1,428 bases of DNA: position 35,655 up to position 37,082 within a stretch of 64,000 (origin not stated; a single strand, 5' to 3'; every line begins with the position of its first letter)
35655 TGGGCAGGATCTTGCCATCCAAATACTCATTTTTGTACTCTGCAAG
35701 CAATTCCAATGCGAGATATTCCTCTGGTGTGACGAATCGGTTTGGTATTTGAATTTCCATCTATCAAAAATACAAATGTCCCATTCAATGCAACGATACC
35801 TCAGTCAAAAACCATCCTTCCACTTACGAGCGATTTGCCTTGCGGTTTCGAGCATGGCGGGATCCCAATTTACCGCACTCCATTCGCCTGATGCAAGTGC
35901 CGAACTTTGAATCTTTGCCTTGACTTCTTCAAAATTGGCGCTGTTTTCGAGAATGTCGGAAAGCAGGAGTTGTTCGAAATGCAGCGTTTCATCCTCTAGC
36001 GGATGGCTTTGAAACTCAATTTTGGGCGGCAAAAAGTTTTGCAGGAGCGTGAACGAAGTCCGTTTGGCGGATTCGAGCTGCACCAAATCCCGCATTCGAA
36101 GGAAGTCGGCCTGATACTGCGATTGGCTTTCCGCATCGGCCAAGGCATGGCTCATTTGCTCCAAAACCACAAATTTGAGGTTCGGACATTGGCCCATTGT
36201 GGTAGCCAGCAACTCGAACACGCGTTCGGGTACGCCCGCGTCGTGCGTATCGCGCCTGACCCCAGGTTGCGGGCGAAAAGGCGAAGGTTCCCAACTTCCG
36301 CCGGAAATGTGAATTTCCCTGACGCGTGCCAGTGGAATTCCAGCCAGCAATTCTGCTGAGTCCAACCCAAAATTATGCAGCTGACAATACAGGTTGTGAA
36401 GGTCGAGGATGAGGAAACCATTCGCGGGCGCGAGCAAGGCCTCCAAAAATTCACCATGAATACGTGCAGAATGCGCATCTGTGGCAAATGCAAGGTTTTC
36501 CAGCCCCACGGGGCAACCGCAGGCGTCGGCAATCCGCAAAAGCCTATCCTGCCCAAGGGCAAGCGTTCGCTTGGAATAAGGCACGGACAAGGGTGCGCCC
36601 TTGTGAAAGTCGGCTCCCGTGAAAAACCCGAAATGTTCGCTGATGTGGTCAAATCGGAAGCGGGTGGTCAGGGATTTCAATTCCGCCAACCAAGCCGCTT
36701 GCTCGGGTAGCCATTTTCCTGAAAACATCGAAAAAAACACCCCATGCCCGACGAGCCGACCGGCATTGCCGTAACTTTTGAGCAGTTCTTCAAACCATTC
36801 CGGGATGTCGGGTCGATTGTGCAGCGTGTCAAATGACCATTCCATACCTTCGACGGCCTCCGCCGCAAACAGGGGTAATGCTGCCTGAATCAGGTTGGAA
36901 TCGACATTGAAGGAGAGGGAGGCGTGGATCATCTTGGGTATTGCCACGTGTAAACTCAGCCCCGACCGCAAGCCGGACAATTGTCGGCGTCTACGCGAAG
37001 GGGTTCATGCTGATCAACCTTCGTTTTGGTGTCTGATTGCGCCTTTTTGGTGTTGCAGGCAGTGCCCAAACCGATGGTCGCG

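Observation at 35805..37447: Chryseobasin-like MNIO (DUF692) RiPP locus with two tandem signal-peptide precursors ending CPACGMG / CPACGRG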

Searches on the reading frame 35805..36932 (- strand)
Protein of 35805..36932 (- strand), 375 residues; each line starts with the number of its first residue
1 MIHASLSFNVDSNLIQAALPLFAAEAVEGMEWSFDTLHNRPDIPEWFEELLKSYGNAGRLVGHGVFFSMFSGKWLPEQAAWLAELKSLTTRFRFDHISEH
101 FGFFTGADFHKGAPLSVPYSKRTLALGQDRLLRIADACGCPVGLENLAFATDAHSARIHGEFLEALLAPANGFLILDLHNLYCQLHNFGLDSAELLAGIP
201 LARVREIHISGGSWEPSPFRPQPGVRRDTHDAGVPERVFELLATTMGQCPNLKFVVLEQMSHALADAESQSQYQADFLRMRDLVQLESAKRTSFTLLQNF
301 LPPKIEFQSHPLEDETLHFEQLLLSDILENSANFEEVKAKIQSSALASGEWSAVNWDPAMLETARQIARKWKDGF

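Call 3: search_protein_families(library=pfam, proteins=[window:35805-36932:-], max_evalue=0.1)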
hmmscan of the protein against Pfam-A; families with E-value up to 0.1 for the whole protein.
window:35805-36932:- (375 aa): 2 families
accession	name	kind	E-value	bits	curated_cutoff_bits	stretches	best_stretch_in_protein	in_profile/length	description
PF05114.20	MbnB_TglH_ChrH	-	2.9e-30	105.8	25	1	50-258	41-240/263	RiPP precursor modification enzyme MbnB/TglH/ChrH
PF17826.7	DUF5588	-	0.091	12.1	30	0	265-302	244-281/362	Family of unknown function (DUF5588)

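Call 4: search_protein_families(library=ncbifam, proteins=[window:35805-36932:-], max_evalue=0.1)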
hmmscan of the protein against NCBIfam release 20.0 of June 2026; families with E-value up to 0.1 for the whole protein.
window:35805-36932:- (375 aa): 4 families
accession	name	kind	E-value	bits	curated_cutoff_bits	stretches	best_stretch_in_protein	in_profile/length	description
NF050165.1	MNIO_ChrH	equivalog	5.3e-101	338.3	600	1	6-372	6-361/363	MNIO family chryseobactin maturase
NF050167.1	MNIO_BufB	equivalog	8.1e-25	87.6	310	1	57-253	47-239/262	MNIO family bufferin maturase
NF003818.2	PRK05409.1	equivalog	3.7e-21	75.9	360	1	47-251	40-236/264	HvfB family MNIO-type RiPP peptide maturase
NF050151.1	RiPP_MNIO_ApyH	equivalog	5.6e-10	38.8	400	1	75-258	70-257/283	multinuclear non-heme iron-dependent oxidative enzyme ApyH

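Call 14: find_homologous_proteins(query=window:35805-36932:-, max_evalue=1e-20)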
Query window:35805-36932:- (375 aa): 2712 proteins with E <= 1e-20 among 8000 candidates; the best 120 are listed.
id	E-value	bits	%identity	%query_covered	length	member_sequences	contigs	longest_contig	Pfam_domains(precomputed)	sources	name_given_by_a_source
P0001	2.0e-246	835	97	100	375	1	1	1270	PF05114.21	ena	-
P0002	2.0e-234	796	92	100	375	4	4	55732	PF05114.21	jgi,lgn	jgi:uncharacterized protein (UPF0276 family)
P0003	7.1e-215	731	85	100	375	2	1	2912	PF05114.21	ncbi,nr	ncbi:MAG TPA: DUF692 family protein [Bacteroidia bacterium]|nr:DUF692 family protein [Bacteroidia ba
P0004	3.4e-170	584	69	100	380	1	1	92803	PF05114.21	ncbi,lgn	-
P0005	6.3e-170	583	68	100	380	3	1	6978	PF05114.21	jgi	jgi:uncharacterized protein (UPF0276 family)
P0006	9.6e-170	583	68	100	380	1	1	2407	PF05114.21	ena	-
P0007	3.3e-169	581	67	100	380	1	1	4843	PF05114.21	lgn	-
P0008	1.0e-167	576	68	100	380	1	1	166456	PF05114.21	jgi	jgi:uncharacterized protein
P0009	3.1e-165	568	67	100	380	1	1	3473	PF05114.21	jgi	jgi:uncharacterized protein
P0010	4.0e-165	568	67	100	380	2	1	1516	PF05114.21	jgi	jgi:uncharacterized protein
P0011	7.4e-163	560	66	99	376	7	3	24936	PF05114.21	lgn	-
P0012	1.3e-161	556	66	100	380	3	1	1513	PF05114.21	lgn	-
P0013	1.2e-153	530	63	100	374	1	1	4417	PF05114.21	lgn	-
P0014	1.2e-147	510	61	100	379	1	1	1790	PF05114.21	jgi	jgi:uncharacterized protein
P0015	1.4e-147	510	64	92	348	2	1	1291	PF05114.21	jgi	jgi:uncharacterized protein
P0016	2.3e-142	493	58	100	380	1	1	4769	PF05114.21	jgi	jgi:uncharacterized protein (UPF0276 family)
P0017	3.2e-139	482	56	100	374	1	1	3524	PF05114.21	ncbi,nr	ncbi:MAG: DUF692 family protein [Saprospiraceae bacterium]|nr:DUF692 family protein [Saprospiraceae 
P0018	6.8e-139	481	57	100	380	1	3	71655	PF05114.21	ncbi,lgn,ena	-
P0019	7.7e-139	481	57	100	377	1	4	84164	PF05114.21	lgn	-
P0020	1.2e-138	481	57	100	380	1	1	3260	PF05114.21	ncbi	-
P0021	2.7e-138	479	57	100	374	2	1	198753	PF05114.21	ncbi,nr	ncbi:MAG: DUF692 family protein [Saprospiraceae bacterium]|nr:DUF692 family protein [Saprospiraceae 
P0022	3.3e-138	479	57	100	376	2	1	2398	PF05114.21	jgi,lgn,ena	-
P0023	4.0e-138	479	56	99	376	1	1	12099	PF05114.21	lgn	-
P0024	5.4e-138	478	58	100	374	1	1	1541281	PF05114.21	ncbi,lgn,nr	ncbi:MAG: DUF692 family protein [Bacteroidia bacterium]|nr:DUF692 family protein [Bacteroidia bacter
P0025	7.9e-138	478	57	100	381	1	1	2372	PF05114.21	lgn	-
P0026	9.6e-138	478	57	100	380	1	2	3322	PF05114.21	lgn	-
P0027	1.5e-137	477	57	100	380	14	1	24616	PF05114.21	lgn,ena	-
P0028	2.7e-137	476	55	100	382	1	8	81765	PF05114.21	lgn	-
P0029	3.1e-137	476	57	100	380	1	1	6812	PF05114.21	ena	-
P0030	3.6e-137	476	56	100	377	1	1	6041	PF05114.21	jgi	jgi:uncharacterized protein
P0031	4.2e-137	475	57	100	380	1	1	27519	PF05114.21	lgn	-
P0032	5.6e-137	475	57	100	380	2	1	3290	PF05114.21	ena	-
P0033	1.2e-136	474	57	98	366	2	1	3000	PF05114.21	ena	-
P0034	1.4e-136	474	57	99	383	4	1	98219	PF05114.21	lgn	-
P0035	1.5e-136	474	56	100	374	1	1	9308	PF05114.21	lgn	-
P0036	2.3e-136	473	56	100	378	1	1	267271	PF05114.21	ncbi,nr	ncbi:multinuclear nonheme iron-dependent oxidase [Fibrella aquatilis]|nr:DUF692 family multinuclear 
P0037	2.4e-136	473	56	98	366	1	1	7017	PF05114.21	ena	-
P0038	2.8e-136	473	56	100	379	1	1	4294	PF05114.21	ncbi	-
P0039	3.2e-136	473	55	100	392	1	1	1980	PF05114.21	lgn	-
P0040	3.6e-136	472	56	99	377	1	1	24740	PF05114.21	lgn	-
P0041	4.1e-136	472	57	100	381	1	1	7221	PF05114.21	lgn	-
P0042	4.2e-136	472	56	100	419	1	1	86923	PF05114.21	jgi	jgi:uncharacterized protein (UPF0276 family)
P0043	4.6e-136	472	56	100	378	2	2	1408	PF05114.21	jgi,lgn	-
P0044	5.4e-136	472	57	100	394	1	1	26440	PF05114.21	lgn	-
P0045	9.4e-136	471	55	100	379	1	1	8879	PF05114.21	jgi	jgi:uncharacterized protein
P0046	1.1e-135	471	56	100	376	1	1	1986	PF05114.21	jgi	jgi:uncharacterized protein (UPF0276 family)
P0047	1.4e-135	470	57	100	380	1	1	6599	PF05114.21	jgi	jgi:uncharacterized protein (UPF0276 family)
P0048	1.5e-135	470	57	100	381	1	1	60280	PF05114.21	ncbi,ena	-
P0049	1.5e-135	470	56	100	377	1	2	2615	PF05114.21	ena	-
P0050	1.5e-135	470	56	100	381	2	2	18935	PF05114.21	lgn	-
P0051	1.7e-135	470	55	100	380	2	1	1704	PF05114.21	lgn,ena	-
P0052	2.8e-135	469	57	100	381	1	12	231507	PF05114.21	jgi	jgi:uncharacterized protein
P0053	3.4e-135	469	56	100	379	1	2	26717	PF05114.21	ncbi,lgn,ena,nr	ncbi:MAG: DUF692 family protein [Saprospiraceae bacterium]|nr:DUF692 family protein [Saprospiraceae 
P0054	3.9e-135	469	56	100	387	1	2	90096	PF05114.21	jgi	jgi:uncharacterized protein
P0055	4.3e-135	469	57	100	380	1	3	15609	PF05114.21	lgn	-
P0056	4.9e-135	469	56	99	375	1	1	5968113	PF05114.21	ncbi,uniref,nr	ncbi:DUF692 family protein [Adhaeribacter swui]|uniref:DUF692 family protein n=1 Tax=Adhaeribacter s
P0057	4.9e-135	469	53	100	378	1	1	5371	PF05114.21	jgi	jgi:uncharacterized protein (UPF0276 family)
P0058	5.6e-135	468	54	100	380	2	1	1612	PF05114.21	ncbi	-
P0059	8.7e-135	468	55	100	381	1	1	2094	PF05114.21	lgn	-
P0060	9.4e-135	468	54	100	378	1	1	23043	PF05114.21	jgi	jgi:uncharacterized protein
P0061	1.0e-134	468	56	99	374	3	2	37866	PF05114.21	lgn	-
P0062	1.1e-134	467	57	100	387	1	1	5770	PF05114.21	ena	-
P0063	1.1e-134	467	57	100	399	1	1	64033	PF05114.21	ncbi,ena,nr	nr:DUF692 family multinuclear iron-containing protein [uncultured Fluviicola sp.]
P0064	1.2e-134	467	56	100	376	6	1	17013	PF05114.21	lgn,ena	-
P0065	1.3e-134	467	56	100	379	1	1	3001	PF05114.21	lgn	-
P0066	1.3e-134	467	56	100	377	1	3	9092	PF05114.21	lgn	-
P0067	1.7e-134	467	56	100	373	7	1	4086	PF05114.21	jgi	-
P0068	1.9e-134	467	56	100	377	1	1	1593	PF05114.21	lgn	-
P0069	2.5e-134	466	57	100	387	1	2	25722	PF05114.21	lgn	-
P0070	2.5e-134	466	56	100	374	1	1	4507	PF05114.21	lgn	-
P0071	2.8e-134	466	56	100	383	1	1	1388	PF05114.21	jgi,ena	-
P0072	3.0e-134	466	54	100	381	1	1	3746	PF05114.21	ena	-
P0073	3.4e-134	466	54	100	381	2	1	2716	PF05114.21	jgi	-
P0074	3.7e-134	466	56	100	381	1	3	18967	PF05114.21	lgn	-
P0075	4.6e-134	465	54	100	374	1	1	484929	PF05114.21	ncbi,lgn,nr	ncbi:MAG: DUF692 family protein [Bacteroidetes bacterium]|nr:DUF692 family protein [Bacteroidota bac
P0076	4.7e-134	465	54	100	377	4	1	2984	PF05114.21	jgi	jgi:uncharacterized protein (UPF0276 family)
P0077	5.1e-134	465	54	99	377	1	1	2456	PF05114.21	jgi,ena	-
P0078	5.1e-134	465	55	99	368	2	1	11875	PF05114.21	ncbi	-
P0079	5.9e-134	465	55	100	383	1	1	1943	PF05114.21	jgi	-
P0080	6.0e-134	465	56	100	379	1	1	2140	PF05114.21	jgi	-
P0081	6.4e-134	465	55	100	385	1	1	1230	PF05114.21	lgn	-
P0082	6.6e-134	465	55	99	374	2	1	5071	PF05114.21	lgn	-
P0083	7.2e-134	465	56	100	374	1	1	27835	PF05114.21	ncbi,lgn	ncbi:MAG: DUF692 family multinuclear iron-containing protein [Bacteroidota bacterium]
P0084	8.5e-134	465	55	99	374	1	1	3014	PF05114.21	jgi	jgi:uncharacterized protein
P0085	8.6e-134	465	55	99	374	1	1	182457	PF05114.21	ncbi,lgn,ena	-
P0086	8.7e-134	465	56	100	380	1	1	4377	PF05114.21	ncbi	-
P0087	1.0e-133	464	55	99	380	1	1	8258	PF05114.21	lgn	-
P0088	1.0e-133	464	54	99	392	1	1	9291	PF05114.21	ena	-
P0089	1.1e-133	464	55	100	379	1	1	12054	PF05114.21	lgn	-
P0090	1.2e-133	464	55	99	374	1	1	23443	PF05114.21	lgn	-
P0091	1.4e-133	464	54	100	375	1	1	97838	PF05114.21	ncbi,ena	-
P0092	1.5e-133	464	55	100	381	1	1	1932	PF05114.21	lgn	-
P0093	1.6e-133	464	55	99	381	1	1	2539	PF05114.21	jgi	jgi:uncharacterized protein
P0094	1.7e-133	464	55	100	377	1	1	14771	PF05114.21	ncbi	-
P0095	1.9e-133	463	55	100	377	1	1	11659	PF05114.21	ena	-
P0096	2.0e-133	463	55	100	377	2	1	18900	PF05114.21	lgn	-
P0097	2.5e-133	463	55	99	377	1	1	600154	PF05114.21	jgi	-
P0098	2.7e-133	463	56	97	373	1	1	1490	PF05114.21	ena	-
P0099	2.8e-133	463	56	100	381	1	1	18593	PF05114.21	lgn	-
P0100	2.9e-133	463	54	99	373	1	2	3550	PF05114.21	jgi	jgi:uncharacterized protein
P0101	3.4e-133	463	56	100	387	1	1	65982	PF05114.21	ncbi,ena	-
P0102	3.5e-133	463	55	100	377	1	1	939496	PF05114.21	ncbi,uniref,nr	ncbi:DUF692 domain-containing protein [Taibaiella lutea]|uniref:DUF692 domain-containing protein n=1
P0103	3.7e-133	462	54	100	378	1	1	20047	PF05114.21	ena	-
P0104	3.8e-133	462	56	99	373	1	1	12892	PF05114.21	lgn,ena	-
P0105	3.8e-133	462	55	100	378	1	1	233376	PF05114.21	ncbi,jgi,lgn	jgi:uncharacterized protein (UPF0276 family)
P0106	4.4e-133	462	55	99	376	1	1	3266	PF05114.21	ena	-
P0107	4.5e-133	462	55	100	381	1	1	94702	PF05114.21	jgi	-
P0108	5.5e-133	462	56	100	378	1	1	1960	PF05114.21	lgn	-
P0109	5.7e-133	462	53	100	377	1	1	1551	PF05114.21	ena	-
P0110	5.8e-133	462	56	99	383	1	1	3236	PF05114.21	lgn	-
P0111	6.1e-133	462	55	100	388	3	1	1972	PF05114.21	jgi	jgi:uncharacterized protein (UPF0276 family)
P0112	6.2e-133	462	55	100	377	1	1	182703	PF05114.21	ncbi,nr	ncbi:MAG: DUF692 domain-containing protein [Bacteroidetes bacterium]|nr:DUF692 domain-containing pro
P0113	8.6e-133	461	55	100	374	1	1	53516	PF05114.21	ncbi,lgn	-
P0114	9.4e-133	461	55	100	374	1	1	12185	PF05114.21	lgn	-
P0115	9.6e-133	461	55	100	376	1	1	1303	PF05114.21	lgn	-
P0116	1.1e-132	461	56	100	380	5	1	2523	PF05114.21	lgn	-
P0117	1.3e-132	461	54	100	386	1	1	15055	PF05114.21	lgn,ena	-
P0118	1.3e-132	461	55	100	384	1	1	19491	PF05114.21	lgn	-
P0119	1.4e-132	461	55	99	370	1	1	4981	PF05114.21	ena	-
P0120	1.4e-132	461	55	100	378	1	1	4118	PF05114.21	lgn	-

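Call 16: find_related_loci(query=A1, collection=genome_contigs, flank=4000)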
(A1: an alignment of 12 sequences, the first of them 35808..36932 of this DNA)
Query A1 (375 aa) in genome_contigs; peptide patterns used: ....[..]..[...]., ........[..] (x = any residue, [..] = any of these).
401 stretches matched a pattern; 389 encode a relative of the query (tblastn E <= 1e-3); the best 80 are kept; 80 distinct loci.
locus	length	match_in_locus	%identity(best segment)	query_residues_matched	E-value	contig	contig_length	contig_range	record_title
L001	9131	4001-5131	69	2-375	5e-175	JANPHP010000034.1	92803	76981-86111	MAG: Bacteroidota bacterium isolate VAR_69_concoct_374_sub VAR_69_k141_2018437, whole genome shotgun sequence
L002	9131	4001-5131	68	2-375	3e-171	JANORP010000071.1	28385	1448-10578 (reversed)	MAG: Bacteroidota bacterium isolate VAR_4_metabat_163 VAR_4_k141_766706, whole genome shotgun sequence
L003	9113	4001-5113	65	2-373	4e-165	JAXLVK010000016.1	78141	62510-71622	MAG: Bacteroidia bacterium isolate STL-BAC54 C1.71.fa-16, whole genome shotgun sequence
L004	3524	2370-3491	56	1-375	4e-150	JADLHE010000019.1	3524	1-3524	MAG: Saprospiraceae bacterium isolate SJ47 c_000000091313, whole genome shotgun sequence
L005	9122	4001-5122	57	1-375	3e-143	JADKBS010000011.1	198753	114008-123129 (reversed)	MAG: Saprospiraceae bacterium isolate OdNE_18-Q3-R46-58_BAT3C.319 tig00005212-10-1969590, whole genome shotgun sequence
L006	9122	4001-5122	57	2-375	6e-143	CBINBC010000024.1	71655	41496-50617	MAG TPA_asm: uncultured Fluviicola sp. isolate SRR16817032_binner123_Refined_15 genome assembly, contig: ERZ27393366.34,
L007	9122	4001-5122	58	2-375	1e-141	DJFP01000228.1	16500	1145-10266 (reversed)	MAG TPA_asm: Flavobacteriales bacterium UBA5869 UBA5869_contig_56509, whole genome shotgun sequence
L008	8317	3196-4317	57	2-375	1e-140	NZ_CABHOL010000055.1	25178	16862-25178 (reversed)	MAG: uncultured Fluviicola sp. isolate Fluviicola_sp_nbed1b11, whole genome shotgun sequence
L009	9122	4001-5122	57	2-375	6e-140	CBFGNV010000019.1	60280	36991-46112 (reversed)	MAG TPA_asm: uncultured Fluviicola sp. isolate ERR5385022_binner23_Refined_3 genome assembly, contig: ERZ27258616.47, wh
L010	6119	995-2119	56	2-375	4e-140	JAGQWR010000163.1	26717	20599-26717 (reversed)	MAG: Saprospiraceae bacterium isolate HKST-UBA18 2008_448571, whole genome shotgun sequence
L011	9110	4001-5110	55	2-372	8e-140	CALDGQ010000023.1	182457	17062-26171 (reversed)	MAG: uncultured Saprospiraceae bacterium isolate H3_Bin_Bin_230_1 genome assembly, contig: c_000000742947, whole genome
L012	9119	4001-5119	54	1-375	1e-139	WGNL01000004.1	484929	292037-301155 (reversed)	MAG: Bacteroidetes bacterium isolate RI_132 c_000000166504, whole genome shotgun sequence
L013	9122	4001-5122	57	2-375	1e-139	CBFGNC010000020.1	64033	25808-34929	MAG TPA_asm: uncultured Fluviicola sp. isolate ERR5385026_binner123_Refined_15 genome assembly, contig: ERZ27258666.24,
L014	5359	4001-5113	55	2-372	4e-139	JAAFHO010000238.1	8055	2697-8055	MAG: Chitinophagales bacterium isolate bin15.concoct.ball.061 WN_Chitinophagales_9_scaffold_238, whole genome shotgun se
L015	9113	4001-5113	56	2-375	4e-139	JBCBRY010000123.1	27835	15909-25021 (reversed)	MAG: Bacteroidota bacterium isolate J06638_10 NODE_123_length_27835_cov_17.190540, whole genome shotgun sequence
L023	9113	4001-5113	56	2-372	1e-137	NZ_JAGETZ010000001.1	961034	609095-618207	Hymenobacter negativus strain BT442 NODE_1_length_961034_cov_12.214872, whole genome shotgun sequence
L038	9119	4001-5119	55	2-375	1e-135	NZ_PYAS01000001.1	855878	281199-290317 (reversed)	Dyadobacter jiangsuensis strain DSM 29057 Ga0181027_101, whole genome shotgun sequence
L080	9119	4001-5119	54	2-375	1e-132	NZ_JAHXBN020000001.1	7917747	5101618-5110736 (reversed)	Dyadobacter fermentans strain JDP9 Scaffold_1, whole genome shotgun sequence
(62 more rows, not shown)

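Call 18: find_encoding_contigs(protein=P0002, flank=6000, max_places=4)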
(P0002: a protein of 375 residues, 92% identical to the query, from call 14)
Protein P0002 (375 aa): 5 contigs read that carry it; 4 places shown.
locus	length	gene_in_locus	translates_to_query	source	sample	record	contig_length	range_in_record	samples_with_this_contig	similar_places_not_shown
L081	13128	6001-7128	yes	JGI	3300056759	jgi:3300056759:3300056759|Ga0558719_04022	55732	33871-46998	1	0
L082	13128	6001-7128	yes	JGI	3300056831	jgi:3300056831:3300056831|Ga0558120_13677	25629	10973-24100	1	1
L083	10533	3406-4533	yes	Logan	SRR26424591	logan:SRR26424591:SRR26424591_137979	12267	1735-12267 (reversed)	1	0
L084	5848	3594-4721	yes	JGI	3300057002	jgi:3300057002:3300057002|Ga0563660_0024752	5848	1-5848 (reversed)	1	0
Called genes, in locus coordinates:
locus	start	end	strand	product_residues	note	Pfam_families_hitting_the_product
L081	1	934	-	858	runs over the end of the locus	PF08308:PEGA (weak), PF13620:CarboxypepD_reg, PF13715:CarbopepD_reg_2, PF18939:DUF5686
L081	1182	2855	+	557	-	PF00005:ABC_tran, PF00931:NB-ARC (faint), PF02463:SMC_N (faint), PF01926:MMR_HSR1 (faint), PF13304:AAA_21 (faint), PF12848:ABC_tran_Xtn, PF00005:ABC_tran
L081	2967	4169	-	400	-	-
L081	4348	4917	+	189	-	PF05685:Uma2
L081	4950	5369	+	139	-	-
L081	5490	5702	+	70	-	-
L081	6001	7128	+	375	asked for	PF05114:MbnB_TglH_ChrH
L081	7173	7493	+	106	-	PF05685:Uma2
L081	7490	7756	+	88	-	PF05685:Uma2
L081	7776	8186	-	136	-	PF00903:Glyoxalase, PF13468:Glyoxalase_3 (weak), PF13669:Glyoxalase_4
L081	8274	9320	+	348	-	PF01073:3Beta_HSD, PF01370:Epimerase, PF02719:Polysacc_synt_2, PF04321:RmlD_sub_bind, PF05368:NmrA (weak), PF13460:NAD_binding_10, PF16363:GDP_Man_Dehyd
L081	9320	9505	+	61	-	-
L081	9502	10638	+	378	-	PF01041:DegT_DnrJ_EryC1, PF01212:Beta_elim_lyase (faint)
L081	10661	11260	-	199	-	-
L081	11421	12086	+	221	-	PF02666:PS_Dcarbxylase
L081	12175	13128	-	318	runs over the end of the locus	PF24517:CBM96 (weak), PF18962:Por_Secre_tail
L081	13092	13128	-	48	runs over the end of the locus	-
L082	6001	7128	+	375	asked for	PF05114:MbnB_TglH_ChrH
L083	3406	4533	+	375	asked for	PF05114:MbnB_TglH_ChrH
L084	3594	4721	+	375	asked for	PF05114:MbnB_TglH_ChrH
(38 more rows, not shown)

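Call 19: find_encoding_contigs(protein=P0003, flank=3000, max_places=2)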
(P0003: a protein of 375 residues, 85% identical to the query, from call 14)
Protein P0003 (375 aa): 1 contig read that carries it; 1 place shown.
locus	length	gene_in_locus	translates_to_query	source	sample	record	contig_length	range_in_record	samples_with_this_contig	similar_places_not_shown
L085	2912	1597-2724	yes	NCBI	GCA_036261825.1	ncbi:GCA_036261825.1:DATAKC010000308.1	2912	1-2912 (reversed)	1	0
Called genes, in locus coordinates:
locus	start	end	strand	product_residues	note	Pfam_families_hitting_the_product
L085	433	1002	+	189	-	PF05685:Uma2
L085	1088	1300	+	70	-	-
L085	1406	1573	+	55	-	-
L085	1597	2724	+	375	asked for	PF05114:MbnB_TglH_ChrH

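Call 20: search_solved_structures(query=window:35808-36932:-, max_evalue=0.001)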
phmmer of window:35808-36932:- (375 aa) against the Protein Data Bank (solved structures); distinct sequences matched with E-value up to 0.001: 2.
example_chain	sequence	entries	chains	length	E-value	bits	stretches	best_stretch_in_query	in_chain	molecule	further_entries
8hci_D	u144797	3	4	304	7e-14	55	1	116-263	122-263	DUF692 family protein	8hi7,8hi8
3bww_A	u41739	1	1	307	3.6e-09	39.5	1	63-217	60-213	Protein of unknown function DUF692/COG3220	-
